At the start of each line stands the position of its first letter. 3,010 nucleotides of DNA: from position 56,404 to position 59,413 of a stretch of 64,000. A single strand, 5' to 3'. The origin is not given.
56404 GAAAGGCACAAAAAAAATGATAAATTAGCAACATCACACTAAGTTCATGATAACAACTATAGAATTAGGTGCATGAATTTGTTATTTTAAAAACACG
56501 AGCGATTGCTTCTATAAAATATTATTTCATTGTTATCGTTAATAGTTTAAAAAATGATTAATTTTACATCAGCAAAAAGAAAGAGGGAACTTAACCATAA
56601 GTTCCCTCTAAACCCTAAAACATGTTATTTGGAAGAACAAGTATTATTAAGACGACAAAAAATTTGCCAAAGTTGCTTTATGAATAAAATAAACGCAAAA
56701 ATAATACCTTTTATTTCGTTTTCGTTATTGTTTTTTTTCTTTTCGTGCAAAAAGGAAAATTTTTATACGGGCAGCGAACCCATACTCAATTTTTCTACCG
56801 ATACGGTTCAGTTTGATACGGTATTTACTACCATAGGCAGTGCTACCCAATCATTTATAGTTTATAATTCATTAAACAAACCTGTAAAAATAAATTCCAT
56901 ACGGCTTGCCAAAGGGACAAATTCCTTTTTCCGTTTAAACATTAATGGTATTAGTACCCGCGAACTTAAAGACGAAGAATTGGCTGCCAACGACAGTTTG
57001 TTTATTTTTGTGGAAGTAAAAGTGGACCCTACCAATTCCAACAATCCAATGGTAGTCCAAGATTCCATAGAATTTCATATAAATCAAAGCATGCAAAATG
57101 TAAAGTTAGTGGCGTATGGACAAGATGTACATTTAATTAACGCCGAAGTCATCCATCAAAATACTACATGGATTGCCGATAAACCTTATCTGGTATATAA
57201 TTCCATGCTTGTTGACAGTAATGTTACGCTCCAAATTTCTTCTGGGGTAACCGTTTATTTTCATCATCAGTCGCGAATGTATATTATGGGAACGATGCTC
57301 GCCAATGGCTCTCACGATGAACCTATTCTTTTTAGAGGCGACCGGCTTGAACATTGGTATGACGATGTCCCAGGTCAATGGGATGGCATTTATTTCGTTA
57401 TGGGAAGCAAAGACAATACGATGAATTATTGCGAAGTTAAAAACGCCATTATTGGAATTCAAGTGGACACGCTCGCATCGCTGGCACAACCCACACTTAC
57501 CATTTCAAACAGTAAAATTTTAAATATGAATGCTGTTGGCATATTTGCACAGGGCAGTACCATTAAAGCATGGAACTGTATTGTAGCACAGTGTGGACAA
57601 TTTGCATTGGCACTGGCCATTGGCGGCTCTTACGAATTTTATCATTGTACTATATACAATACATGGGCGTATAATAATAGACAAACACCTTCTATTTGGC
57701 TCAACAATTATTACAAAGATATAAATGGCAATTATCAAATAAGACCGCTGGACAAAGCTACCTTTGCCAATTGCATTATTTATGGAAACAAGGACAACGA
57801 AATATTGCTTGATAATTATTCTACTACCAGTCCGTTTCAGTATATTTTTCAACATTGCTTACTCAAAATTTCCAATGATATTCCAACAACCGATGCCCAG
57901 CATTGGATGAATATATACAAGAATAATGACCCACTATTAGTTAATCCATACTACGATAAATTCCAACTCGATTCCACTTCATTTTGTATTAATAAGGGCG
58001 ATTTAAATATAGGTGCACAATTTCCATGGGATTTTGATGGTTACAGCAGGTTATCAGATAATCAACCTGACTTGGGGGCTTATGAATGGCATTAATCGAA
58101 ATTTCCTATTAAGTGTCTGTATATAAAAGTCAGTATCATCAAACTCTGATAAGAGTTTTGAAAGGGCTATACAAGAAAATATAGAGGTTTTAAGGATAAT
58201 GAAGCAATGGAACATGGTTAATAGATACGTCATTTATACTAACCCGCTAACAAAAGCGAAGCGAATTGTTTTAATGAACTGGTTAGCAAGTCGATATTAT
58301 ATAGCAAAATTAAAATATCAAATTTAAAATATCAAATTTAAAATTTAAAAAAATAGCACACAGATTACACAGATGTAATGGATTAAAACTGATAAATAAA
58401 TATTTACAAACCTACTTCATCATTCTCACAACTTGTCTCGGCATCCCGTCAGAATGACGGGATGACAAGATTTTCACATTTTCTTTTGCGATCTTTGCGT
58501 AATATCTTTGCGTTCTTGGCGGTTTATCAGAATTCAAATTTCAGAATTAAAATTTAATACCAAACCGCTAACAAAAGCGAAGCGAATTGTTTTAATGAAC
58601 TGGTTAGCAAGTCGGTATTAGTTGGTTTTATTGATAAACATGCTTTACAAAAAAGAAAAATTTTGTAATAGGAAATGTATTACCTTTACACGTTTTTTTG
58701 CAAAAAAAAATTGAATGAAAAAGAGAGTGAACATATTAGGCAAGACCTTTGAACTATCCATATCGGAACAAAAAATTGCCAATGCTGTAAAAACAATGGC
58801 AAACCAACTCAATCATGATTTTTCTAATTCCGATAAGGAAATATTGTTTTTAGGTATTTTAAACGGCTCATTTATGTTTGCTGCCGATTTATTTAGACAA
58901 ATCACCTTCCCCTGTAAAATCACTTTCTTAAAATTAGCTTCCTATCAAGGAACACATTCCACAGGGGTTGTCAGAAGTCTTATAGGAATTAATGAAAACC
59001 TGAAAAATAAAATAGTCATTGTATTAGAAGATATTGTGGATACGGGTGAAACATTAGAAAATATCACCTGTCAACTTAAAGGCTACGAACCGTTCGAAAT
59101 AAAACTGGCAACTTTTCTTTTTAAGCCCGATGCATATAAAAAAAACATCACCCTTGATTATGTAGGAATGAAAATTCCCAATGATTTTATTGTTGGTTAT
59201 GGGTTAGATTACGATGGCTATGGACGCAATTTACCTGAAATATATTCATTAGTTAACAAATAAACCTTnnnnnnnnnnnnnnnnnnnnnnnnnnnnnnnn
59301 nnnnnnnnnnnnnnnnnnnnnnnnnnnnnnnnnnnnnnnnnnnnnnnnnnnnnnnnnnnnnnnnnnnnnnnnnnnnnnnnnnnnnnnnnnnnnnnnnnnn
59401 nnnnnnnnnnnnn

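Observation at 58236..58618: TA-flanked 62-66 bp MITE-like family at many intergenic loci; two copies bracket a 321-bp repeat mosaic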

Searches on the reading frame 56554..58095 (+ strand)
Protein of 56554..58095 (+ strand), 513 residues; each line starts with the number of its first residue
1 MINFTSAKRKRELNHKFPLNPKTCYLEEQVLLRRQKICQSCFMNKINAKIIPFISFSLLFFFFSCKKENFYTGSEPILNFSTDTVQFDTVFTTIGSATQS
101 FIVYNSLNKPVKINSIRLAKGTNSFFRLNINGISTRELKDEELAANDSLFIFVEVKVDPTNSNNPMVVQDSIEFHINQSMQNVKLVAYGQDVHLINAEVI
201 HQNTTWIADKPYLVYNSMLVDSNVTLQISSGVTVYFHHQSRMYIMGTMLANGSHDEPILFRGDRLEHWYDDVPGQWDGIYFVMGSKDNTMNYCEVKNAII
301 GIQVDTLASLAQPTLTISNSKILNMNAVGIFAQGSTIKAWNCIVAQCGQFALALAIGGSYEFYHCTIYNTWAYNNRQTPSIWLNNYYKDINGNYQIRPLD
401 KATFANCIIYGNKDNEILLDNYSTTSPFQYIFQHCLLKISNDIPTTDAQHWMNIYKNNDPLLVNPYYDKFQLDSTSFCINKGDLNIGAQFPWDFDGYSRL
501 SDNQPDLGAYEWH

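Call 14: find_encoding_contigs(protein=window:56554-58095:+, flank=10000, max_places=6)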
Protein window:56554-58095:+ (513 aa): 3 contigs read that carry it; 1 place shown.
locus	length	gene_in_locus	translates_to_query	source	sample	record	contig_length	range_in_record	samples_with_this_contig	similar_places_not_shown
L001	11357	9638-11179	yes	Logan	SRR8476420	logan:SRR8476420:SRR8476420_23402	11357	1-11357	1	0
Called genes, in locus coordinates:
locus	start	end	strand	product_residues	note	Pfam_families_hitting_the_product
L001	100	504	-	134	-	-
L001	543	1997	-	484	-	-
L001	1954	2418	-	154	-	PF01467:CTP_transf_like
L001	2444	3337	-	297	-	-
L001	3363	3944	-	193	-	-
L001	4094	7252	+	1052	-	PF01510:Amidase_2, PF18911:PKD_4, PF00801:PKD, PF18962:Por_Secre_tail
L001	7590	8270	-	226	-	PF14371:DUF4412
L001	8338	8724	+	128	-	PF08378:NERD (weak), PF02021:UPF0102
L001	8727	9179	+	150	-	PF02580:Tyr_Deacylase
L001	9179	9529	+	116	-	PF03819:MazG, PF12643:MazG-like (weak)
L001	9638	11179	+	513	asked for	PF13229:Beta_helix (weak)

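Call 15: search_protein_families(library=pfam, proteins=[window:56554-58095:+])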
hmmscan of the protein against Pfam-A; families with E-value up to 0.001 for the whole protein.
window:56554-58095:+ (513 aa): 1 family
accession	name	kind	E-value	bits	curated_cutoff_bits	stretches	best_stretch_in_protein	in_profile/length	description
PF13229.12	Beta_helix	-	4e-09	36.7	25.9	1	315-423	11-101/158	Right handed beta helix region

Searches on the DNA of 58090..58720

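Call 74: search_rna_families(source=window, start=58090, end=58720, threshold=evalue, max_evalue=1)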
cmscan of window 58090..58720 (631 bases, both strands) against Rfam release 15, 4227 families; matches with E-value up to 1: 2.
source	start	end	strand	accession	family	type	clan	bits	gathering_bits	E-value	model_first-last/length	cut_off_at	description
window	58451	58489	+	RF00489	ctRNA_p42d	Gene; antisense;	-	18.6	50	0.34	1-46/46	no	ctRNA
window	58350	58494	-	RF02749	Ncrwmel02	Gene; sRNA;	-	14.2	290.8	0.55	1-251/251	no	Wolbachia sRNA mel02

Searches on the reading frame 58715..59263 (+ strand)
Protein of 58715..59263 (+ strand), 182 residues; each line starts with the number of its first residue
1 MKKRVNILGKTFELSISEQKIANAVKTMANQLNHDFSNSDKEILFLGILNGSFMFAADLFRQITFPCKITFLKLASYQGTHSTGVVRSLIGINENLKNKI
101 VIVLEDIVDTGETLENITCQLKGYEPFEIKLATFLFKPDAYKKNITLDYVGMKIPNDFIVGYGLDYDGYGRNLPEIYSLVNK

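Call 42: find_encoding_contigs(protein=window:58715-59263:+, flank=3000, max_places=10)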
Protein window:58715-59263:+ (182 aa): 3 contigs read that carry it; 1 place shown.
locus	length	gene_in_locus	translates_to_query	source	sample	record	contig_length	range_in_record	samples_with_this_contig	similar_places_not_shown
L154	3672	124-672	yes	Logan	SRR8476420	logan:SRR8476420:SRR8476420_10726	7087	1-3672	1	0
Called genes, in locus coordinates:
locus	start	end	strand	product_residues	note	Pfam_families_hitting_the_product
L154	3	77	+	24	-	?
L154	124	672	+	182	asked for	PF00156:Pribosyltran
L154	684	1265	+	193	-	PF00406:ADK, PF13207:AAA_17, PF13238:AAA_18, PF13671:AAA_33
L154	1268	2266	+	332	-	PF01018:GTP1_OBG, PF01926:MMR_HSR1, PF02421:FeoB_N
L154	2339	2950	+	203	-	PF01025:GrpE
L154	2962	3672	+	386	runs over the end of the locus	PF00226:DnaJ, PF01556:DnaJ_C, PF00684:DnaJ_CXXCXGXG, PF15777:Anti-TRAP (faint)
